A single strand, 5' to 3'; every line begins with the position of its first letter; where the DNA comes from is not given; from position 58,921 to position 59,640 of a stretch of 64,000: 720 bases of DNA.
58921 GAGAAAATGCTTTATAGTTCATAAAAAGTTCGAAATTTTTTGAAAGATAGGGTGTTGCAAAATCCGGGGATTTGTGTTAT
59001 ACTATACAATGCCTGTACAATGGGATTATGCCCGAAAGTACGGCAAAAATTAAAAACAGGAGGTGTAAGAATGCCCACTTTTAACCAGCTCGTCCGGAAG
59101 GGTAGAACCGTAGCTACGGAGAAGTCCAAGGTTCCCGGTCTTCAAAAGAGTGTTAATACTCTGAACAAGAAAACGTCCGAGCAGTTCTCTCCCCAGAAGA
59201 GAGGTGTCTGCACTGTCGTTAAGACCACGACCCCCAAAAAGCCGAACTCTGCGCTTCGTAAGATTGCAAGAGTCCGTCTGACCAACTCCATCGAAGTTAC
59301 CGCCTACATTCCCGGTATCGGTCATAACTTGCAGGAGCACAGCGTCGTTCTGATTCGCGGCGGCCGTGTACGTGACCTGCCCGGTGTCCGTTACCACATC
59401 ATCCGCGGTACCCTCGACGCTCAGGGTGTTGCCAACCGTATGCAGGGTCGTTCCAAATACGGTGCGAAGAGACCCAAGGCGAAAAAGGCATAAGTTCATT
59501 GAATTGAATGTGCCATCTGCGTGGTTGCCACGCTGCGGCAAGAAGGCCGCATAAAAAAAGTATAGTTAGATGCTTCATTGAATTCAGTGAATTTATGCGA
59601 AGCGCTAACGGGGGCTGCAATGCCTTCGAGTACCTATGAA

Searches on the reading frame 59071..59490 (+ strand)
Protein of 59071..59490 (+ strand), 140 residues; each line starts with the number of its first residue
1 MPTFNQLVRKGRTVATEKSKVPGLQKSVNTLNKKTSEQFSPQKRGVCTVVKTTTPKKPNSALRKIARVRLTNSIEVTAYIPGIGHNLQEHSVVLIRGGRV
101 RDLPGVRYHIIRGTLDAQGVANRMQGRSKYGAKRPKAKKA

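Call 31: find_encoding_contigs(protein=window:59071-59490:+, flank=10000, max_places=10)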
Protein window:59071-59490:+ (140 aa): no gene with exactly this product is on record in the collection.
